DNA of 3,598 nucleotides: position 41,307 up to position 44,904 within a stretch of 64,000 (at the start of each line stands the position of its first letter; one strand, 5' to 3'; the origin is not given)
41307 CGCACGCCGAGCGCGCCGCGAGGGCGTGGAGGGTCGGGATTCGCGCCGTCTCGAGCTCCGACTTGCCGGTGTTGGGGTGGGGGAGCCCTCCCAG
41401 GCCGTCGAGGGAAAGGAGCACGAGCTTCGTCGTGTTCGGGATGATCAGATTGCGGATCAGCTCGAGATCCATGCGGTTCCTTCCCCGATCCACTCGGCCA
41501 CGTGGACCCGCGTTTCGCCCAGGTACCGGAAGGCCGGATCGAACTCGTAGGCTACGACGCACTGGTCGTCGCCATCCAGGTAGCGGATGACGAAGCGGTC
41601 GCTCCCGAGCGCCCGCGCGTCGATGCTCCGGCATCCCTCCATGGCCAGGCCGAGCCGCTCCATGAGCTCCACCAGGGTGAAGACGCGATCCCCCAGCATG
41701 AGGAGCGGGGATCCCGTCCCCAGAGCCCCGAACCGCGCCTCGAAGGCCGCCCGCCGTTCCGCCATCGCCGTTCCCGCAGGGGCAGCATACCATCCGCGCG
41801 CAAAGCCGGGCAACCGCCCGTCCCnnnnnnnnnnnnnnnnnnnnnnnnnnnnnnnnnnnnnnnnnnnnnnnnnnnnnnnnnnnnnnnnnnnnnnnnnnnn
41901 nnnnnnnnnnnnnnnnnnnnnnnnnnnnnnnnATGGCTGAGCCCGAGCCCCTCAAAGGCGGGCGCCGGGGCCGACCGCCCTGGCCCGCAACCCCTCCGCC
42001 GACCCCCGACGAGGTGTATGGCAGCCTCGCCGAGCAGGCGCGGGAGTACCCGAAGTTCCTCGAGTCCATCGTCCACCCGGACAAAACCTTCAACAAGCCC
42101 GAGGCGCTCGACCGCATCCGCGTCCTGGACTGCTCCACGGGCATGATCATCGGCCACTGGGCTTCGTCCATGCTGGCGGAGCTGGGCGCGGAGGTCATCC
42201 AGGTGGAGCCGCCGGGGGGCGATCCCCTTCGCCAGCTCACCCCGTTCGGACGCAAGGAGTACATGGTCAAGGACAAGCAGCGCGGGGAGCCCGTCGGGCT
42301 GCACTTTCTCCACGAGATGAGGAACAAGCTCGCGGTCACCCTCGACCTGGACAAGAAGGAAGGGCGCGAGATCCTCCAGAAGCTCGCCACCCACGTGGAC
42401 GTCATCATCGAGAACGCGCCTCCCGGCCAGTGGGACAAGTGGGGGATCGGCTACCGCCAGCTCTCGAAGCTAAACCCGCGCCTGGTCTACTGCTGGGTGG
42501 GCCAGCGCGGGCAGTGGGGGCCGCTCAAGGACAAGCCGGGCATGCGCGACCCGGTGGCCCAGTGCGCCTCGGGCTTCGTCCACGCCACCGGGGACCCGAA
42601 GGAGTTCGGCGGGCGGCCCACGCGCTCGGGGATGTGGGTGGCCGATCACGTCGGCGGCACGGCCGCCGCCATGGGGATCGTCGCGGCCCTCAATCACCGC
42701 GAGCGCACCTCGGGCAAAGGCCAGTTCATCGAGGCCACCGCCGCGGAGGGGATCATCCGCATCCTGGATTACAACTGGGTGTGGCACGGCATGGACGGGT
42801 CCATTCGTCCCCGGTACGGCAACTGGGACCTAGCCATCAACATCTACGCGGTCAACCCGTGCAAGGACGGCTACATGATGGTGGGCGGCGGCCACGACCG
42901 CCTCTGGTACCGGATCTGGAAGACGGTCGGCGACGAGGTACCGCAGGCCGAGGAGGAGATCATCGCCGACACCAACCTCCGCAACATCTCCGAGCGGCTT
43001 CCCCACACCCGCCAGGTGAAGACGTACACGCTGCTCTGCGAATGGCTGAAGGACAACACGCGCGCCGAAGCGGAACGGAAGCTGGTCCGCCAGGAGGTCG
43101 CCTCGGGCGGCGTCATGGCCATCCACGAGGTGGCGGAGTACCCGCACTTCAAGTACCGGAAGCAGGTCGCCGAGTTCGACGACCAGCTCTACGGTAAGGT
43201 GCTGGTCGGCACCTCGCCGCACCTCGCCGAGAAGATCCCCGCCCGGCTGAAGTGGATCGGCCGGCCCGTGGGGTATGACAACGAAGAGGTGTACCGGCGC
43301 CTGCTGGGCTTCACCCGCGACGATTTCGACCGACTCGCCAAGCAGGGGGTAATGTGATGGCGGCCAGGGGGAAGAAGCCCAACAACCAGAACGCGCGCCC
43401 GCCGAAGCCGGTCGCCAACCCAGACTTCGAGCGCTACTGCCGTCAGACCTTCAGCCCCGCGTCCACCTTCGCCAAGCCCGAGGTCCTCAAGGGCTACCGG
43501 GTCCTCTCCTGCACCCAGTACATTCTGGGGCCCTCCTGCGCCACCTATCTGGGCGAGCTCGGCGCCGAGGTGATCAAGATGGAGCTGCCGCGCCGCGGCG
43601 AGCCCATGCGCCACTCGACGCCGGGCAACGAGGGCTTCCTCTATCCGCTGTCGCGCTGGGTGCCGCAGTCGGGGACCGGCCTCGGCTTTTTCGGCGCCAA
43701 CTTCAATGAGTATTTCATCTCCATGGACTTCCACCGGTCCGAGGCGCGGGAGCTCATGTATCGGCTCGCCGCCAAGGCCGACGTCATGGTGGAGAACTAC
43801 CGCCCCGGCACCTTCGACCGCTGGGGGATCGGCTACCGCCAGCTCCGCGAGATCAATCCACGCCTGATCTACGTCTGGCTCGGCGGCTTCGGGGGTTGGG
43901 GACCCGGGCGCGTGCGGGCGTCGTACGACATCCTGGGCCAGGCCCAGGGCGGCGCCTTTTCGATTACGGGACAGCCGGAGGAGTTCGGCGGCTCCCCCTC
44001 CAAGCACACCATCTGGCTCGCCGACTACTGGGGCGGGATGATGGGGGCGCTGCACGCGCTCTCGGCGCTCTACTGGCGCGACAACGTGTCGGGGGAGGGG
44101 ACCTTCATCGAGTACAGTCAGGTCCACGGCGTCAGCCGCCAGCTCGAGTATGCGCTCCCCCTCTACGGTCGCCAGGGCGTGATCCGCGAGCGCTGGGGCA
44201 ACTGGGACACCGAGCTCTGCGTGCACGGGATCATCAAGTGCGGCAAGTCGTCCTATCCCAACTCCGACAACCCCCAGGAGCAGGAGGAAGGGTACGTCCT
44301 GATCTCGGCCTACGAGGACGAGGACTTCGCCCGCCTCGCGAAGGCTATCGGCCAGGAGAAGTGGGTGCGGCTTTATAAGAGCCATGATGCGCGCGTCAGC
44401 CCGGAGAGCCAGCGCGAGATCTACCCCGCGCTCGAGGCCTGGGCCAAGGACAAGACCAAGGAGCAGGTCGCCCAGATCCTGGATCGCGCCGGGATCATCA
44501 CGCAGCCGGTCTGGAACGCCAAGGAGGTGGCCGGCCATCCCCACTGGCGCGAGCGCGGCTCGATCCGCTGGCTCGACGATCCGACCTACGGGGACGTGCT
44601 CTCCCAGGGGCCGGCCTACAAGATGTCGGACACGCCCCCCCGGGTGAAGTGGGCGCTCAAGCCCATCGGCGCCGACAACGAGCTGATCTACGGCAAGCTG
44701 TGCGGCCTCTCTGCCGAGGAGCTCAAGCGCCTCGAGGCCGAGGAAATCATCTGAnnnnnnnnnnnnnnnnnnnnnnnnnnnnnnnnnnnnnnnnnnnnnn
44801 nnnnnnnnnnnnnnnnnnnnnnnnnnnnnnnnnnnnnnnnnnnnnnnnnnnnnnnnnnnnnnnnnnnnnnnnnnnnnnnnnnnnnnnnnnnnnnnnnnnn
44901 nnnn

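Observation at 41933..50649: Cluster of four tandem family-III CoA-transferases with an embedded zinc-ribbon gene, a CPxC thioredoxin-fold gene and an acyl-CoA ligase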

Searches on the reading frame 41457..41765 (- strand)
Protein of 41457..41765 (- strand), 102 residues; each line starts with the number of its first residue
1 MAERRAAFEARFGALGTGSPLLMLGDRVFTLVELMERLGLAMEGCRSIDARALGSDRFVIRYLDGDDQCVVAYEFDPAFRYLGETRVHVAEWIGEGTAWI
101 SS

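Call 39: find_homologous_proteins(query=window:41457-41765:-)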
Query window:41457-41765:- (102 aa): 55 proteins with E <= 0.001 among 59 candidates.
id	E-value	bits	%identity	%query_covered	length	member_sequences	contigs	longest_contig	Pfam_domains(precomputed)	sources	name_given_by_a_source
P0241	1.7e-60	219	99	100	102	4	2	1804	-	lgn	-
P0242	4.1e-52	192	86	100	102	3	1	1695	-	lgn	-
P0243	6.6e-48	179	81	100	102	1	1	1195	-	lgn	-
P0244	9.8e-46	172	78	100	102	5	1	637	-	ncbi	-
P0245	4.4e-44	167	76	100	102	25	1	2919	-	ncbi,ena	ncbi:MAG: hypothetical protein AAB016_02300 [candidate division NC10 bacterium]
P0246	2.8e-43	164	76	98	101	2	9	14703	-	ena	-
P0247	2.8e-42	161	75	98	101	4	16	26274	-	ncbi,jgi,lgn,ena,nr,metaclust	ncbi:MAG: hypothetical protein XU13_C0035G0027 [Candidatus Rokubacteria bacterium CSP1-6]|nr:MAG: hy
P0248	6.8e-40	153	72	100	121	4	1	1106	-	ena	-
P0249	1.5e-39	152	76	93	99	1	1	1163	-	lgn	-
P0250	2.5e-39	151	70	100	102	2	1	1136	-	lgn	-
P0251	3.7e-39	151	70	97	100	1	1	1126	-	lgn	-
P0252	4.1e-39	151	76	93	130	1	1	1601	-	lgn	-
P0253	1.8e-38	149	73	93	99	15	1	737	-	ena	-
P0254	4.7e-38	147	73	93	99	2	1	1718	-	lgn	-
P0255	4.8e-38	147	74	94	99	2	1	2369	-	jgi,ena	-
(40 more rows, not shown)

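Call 56: predict_structure(alignment_id=A5)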
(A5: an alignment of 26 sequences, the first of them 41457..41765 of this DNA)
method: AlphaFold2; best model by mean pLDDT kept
length: 102 residues; sequences in the alignment: 26
mean_pLDDT: 86.9   pTM: 0.77
mean pLDDT of the five models: 86.9, 85.4, 85.3, 75.8, 75.1
residues with pLDDT >= 90: 66; 70-90: 25; 50-70: 4; < 50: 7
segments of 3 or more residues with pLDDT < 50: 96-102
pLDDT, mean of each block of 10 residues (from residue 1): 83 92 93 93 87 93 91 95 93 58 42
secondary structure, 60 per line:
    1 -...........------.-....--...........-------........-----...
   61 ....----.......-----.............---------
elements in order: H2-12 E21-24 E27-30 H31-37 E45-52 E58-64 E69-75 E81-88 H89-93

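Call 88: fold_search(model_id=the predicted structure, library=pdb)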
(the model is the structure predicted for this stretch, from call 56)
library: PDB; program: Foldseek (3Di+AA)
matches with E <= 10: 691; with E <= 0.001: 0
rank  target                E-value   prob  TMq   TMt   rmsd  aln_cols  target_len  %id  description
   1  9s6c_B                7.0e-02  0.93  0.41  0.14   6.9        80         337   19  B12 Binding protein - BtuK1 (released 2025-09-17)
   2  9s6c_A                8.4e-02  0.92  0.41  0.14   6.9        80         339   19  B12 Binding protein - BtuK1 (released 2025-09-17)
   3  9s6c_C                8.4e-02  0.91  0.41  0.14   6.8        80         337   19  B12 Binding protein - BtuK1 (released 2025-09-17)
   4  4k61_A                1.1e-01  0.66  0.42  0.32  12.4       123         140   13  Crystal structure of a DUF2874 family protein (BACUNI_01296) from Bacteroides uniformis ATCC 8492 at 1.70 A resolution (released 2013-05-01)
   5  4k61_B                1.2e-01  0.63  0.42  0.32  12.5       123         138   13  Crystal structure of a DUF2874 family protein (BACUNI_01296) from Bacteroides uniformis ATCC 8492 at 1.70 A resolution (released 2013-05-01)
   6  9azz_C                2.1e-01  0.91  0.43  0.26  10.3        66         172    8  Crystal structure of outer membrane lipoprotein carrier protein (LolA) from Ehrlichia ruminantium (released 2024-03-20)
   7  5o3x_A                2.4e-01  0.94  0.36  0.06   2.3        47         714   17  Structural characterization of the fast and promiscuous macrocyclase from plant - apo PCY1 (released 2018-02-07)
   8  5o3x_B                2.5e-01  0.96  0.40  0.06   1.8        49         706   16  Structural characterization of the fast and promiscuous macrocyclase from plant - apo PCY1 (released 2018-02-07)
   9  6tpo                  2.7e-01  0.85  0.40  0.10   3.9        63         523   11  Conformation of cd1 nitrite reductase NirS without bound heme d1 (released 2020-11-18)
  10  5o3w_C                3.0e-01  0.94  0.38  0.06   1.8        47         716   17  Structural characterization of the fast and promiscuous macrocyclase from plant - PCY1-S562A bound to Presegetalin A1 (released 2018-02-07)
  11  6vcf_D                3.0e-01  0.66  0.36  0.09   5.3        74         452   12  Crystal structure of Nitrosotalea devanaterra carotenoid cleavage dioxygenase, iron form (released 2020-07-08)
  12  6vcf_B                3.2e-01  0.66  0.36  0.09   5.2        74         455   12  Crystal structure of Nitrosotalea devanaterra carotenoid cleavage dioxygenase, iron form (released 2020-07-08)
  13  6y2r_B                3.2e-01  0.57  0.33  0.12   5.6        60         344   10  Escherichia coli R255A RnlA endoribonuclease (single alanine mutant of RnlA) (released 2021-05-12)
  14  7d11_MODEL_1_A        3.4e-01  0.82  0.37  0.47   3.8        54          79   11  Solution structure of a WKRY DNA-binding domain (released 2021-09-15)
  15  5yp1_C                3.4e-01  0.77  0.34  0.06   3.2        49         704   10  Crystal structure of dipeptidyl peptidase IV (DPP IV) from Pseudoxanthomonas mexicana WO24 (released 2018-02-21)
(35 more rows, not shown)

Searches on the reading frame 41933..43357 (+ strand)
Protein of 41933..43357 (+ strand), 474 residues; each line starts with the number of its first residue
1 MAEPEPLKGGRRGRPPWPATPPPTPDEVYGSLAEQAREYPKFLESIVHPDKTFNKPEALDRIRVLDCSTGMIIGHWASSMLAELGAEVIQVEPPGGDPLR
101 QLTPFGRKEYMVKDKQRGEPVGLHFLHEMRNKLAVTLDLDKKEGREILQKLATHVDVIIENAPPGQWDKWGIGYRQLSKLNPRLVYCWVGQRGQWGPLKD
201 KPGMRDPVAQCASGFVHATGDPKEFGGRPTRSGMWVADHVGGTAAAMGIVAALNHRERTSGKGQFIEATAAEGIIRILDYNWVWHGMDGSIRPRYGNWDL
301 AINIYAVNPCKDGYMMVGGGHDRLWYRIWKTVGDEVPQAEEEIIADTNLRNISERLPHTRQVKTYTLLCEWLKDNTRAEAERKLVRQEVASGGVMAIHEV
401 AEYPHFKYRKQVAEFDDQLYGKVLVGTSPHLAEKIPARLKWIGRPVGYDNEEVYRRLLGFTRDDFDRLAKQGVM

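Call 4: search_protein_families(library=pfam, proteins=[window:41933-43357:+], max_evalue=0.01)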
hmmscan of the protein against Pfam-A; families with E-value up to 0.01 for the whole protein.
window:41933-43357:+ (474 aa): 1 family
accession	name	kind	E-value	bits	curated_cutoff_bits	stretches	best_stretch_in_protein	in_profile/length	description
PF02515.22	CoA_transf_3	-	9.4e-88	295.2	23.3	1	59-443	1-359/366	CoA-transferase family III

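Call 10: search_protein_families(library=ncbifam, proteins=[window:41933-43357:+], max_evalue=0.01)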
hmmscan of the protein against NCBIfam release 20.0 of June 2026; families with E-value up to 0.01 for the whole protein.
window:41933-43357:+ (474 aa): 7 families
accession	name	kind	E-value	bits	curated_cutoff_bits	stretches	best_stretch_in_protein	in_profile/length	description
NF052585.1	SucGlutTfsCaiB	equivalog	7e-48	163.2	750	1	55-455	4-386/394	succinate--glutarate CoA-transferase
NF041294.1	Scnl_mescCoAtase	equivalog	6.6e-43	147.3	700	1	58-417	3-342/381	succinyl-CoA:mesaconate CoA-transferase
NF003809.0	PRK05398.1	subfamily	4e-42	144.2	442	2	57-276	3-206/416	formyl-CoA transferase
TIGR03253.1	oxalate_frc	equivalog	4.1e-39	134.5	504.2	2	58-275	3-204/416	formyl-CoA transferase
NF008511.0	PRK11430.1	equivalog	1.2e-30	106.9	522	1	63-365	14-293/381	CoA:oxalate CoA-transferase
NF002914.1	PRK03525.1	equivalog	4.3e-30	104.9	413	1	59-473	10-396/400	L-carnitine CoA-transferase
TIGR04253.1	mesacon_CoA_iso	equivalog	4.5e-08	32.5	725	1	62-473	6-399/403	2-methylfumaryl-CoA isomerase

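Call 11: search_solved_structures(query=window:41933-43357:+, max_evalue=0.00001)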
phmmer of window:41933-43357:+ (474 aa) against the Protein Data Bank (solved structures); distinct sequences matched with E-value up to 0.00001: 33.
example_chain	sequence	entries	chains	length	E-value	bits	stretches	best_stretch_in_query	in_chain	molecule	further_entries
10uh_A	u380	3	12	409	2.7e-39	138.5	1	59-460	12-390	Formyl-coenzyme a transferase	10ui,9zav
4ed9_A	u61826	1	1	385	3.9e-33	118.2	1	58-410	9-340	CAIB/BAIF family protein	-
9br7_A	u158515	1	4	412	3.3e-31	111.9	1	49-332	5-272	Succinate--hydroxymethylglutarate CoA-transferase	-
9br6_A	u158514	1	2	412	7.9e-31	110.6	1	49-332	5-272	Succinate--hydroxymethylglutarate CoA-transferase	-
9fn0_A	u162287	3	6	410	3.3e-28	102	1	59-472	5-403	Subunit of Benzylsuccinate CoA-transferase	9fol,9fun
9fn0_B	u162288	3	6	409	1.2e-25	93.5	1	58-471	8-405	Subunit of Benzylsuccinate CoA-transferase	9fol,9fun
5yit_A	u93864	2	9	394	1.2e-24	90.3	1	52-262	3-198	CoA transferase III | Uncharacterized protein Rv3272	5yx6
4hl6_A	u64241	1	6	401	3.1e-24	88.9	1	62-328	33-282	Uncharacterized protein YfdE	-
5yiy_A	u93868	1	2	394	1.2e-23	86.9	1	52-262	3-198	CoA transferase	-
1pt5_A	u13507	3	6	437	1.4e-19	73.5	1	58-276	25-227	Hypothetical protein yfdW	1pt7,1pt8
1pqy_A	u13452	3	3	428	1.8e-19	73.2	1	59-276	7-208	Hypothetical protein yfdW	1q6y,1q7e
2vjo_A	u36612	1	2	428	2.9e-19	72.5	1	58-277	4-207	FORMYL-COENZYME A TRANSFERASE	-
2vjq_A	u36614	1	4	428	3.1e-19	72.4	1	58-277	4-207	FORMYL-COENZYME A TRANSFERASE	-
2vjp_A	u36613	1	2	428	3.4e-19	72.2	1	58-277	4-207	FORMYL-COENZYME A TRANSFERASE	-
1p5h_A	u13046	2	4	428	3.6e-19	72.2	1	58-277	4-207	Formyl-coenzyme A transferase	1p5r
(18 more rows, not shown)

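Call 84: search_dna_similar(query=window:41933-43357:+, collection=plasmids, mode=protein, max_evalue=1e-30, max_rows=10)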
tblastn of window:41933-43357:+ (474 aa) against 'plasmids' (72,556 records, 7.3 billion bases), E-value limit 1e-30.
Records with a match: 549; places in all: 731; records where one place covers at least 80% of the query: 476.
Best place of each record, by identity: <60% 549.
By first word of the organism name: Sinorhizobium 86; Azospirillum 28; Rhodococcus 27; Pseudosulfitobacter 27; Rhizobium 23; Burkholderia 18; Sulfitobacter 17; Cupriavidus 16; Ralstonia 16; Paracoccus 15; and 101 more.
By predicted mobility (MOB-suite, as given by PLSDB): non-mobilizable 321; mobilizable 147; conjugative 81.
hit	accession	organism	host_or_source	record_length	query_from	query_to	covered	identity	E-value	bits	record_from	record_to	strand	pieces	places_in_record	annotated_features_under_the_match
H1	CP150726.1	Achromobacter denitrificans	Homo sapiens,culture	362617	52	474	89%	33.8%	3e-47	182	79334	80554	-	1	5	CaiB/BaiF CoA-transferase family protein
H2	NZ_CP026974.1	Achromobacter insolitus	Homo sapiens,endotracheal aspirate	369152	52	474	89%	33.8%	3e-47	182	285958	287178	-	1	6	CaiB/BaiF CoA-transferase family protein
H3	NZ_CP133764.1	Peribacillus sp. R9-11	sediment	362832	55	474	89%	33.6%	3e-56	209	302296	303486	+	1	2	CaiB/BaiF CoA-transferase family protein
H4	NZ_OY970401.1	Peribacillus frigoritolerans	-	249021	55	474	89%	33.3%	1e-55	207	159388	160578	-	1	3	CaiB/BaiF CoA-transferase family protein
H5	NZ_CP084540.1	Peribacillus frigoritolerans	snow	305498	55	474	89%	33.3%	1e-55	207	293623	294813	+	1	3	CaiB/BaiF CoA-transferase family protein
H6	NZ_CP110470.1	Rhodococcus opacus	cell culture,Soil contaminated by oil ...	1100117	34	474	93%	31.4%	5e-33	140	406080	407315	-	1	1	record has no annotation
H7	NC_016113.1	Streptantibioticus cattleyicolor NRRL 8057 = DSM 46488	-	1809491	30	474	94%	30.7%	2e-39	160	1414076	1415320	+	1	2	none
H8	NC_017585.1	Streptantibioticus cattleyicolor NRRL 8057 = DSM 46488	-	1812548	30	474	94%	30.7%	2e-39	160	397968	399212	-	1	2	none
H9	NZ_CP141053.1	Paracoccus denitrificans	-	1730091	26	474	95%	30.4%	5e-45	176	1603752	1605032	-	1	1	none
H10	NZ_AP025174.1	Cupriavidus sp. P-10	-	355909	41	474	92%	31.4%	1e-39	160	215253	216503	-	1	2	CoA transferase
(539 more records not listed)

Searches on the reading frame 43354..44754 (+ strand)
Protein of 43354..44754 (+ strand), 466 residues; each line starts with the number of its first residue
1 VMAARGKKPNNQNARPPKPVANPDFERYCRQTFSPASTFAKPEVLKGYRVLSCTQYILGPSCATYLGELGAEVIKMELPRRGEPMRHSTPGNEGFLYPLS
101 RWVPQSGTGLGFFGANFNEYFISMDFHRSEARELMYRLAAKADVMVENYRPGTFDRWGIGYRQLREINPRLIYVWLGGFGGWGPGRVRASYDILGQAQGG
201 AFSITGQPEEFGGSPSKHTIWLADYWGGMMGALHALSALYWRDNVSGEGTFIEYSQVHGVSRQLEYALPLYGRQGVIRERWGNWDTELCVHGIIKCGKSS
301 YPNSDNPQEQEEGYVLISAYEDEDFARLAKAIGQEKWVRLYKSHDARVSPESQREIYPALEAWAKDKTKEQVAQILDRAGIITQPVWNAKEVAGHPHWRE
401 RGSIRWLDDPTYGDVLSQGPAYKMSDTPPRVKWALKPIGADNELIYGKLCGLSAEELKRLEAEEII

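Call 4: search_protein_families(library=pfam, proteins=[window:43354-44754:+], max_evalue=0.01)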
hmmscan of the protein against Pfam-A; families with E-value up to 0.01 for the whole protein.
window:43354-44754:+ (466 aa): 1 family
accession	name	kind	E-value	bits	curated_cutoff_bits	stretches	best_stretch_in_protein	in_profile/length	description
PF02515.22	CoA_transf_3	-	8.2e-87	292.1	23.3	1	45-442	1-366/366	CoA-transferase family III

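Call 10: search_protein_families(library=ncbifam, proteins=[window:43354-44754:+], max_evalue=0.01)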
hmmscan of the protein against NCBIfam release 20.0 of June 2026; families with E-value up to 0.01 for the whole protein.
window:43354-44754:+ (466 aa): 7 families
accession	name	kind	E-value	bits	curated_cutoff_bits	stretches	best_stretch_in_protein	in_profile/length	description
NF003809.0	PRK05398.1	subfamily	9.8e-50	169.3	442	2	44-259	4-203/416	formyl-CoA transferase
TIGR03253.1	oxalate_frc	equivalog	1.7e-46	158.8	504.2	2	44-260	3-203/416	formyl-CoA transferase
NF041294.1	Scnl_mescCoAtase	equivalog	1.5e-44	152.7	700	1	45-431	4-365/381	succinyl-CoA:mesaconate CoA-transferase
NF052585.1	SucGlutTfsCaiB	equivalog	1.3e-34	119.4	750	1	41-411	4-350/394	succinate--glutarate CoA-transferase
NF008511.0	PRK11430.1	equivalog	3.4e-26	92.2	522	1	46-286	11-234/381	CoA:oxalate CoA-transferase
NF002914.1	PRK03525.1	equivalog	4e-25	88.6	413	1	118-463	63-394/400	L-carnitine CoA-transferase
TIGR04253.1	mesacon_CoA_iso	equivalog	0.0022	17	725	0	44-465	2-399/403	2-methylfumaryl-CoA isomerase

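Call 35: search_solved_structures(query=window:43354-44754:+, max_evalue=1e-25)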
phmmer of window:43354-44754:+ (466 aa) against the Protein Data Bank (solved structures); distinct sequences matched with E-value up to 1e-25: 12.
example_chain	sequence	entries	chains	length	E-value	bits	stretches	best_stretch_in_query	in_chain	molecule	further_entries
9fn0_B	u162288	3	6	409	7.4e-33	117.5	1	45-465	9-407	Subunit of Benzylsuccinate CoA-transferase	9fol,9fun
4ed9_A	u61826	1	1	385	1.6e-31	113.1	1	45-402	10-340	CAIB/BAIF family protein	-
9br7_A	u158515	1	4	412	1.7e-31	113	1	34-425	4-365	Succinate--hydroxymethylglutarate CoA-transferase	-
9br6_A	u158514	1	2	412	2.6e-31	112.4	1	34-425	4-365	Succinate--hydroxymethylglutarate CoA-transferase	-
1pt5_A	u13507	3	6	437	1.1e-29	106.9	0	44-255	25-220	Hypothetical protein yfdW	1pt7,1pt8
1pqy_A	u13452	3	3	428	1.6e-29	106.4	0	45-254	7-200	Hypothetical protein yfdW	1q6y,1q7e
10uh_A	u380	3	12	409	3.4e-28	102.1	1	45-304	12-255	Formyl-coenzyme a transferase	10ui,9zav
3ubm_A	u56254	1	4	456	4.3e-27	98.4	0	43-207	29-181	Formyl-CoA:oxalate CoA-transferase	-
5yit_A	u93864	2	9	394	1.6e-26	96.5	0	35-400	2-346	CoA transferase III | Uncharacterized protein Rv3272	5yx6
2vjp_A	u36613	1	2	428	4.7e-26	95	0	45-249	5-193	FORMYL-COENZYME A TRANSFERASE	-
2vjo_A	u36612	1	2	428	8.5e-26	94.2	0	45-249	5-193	FORMYL-COENZYME A TRANSFERASE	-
1p5h_A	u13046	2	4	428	9.3e-26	94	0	45-250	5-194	Formyl-coenzyme A transferase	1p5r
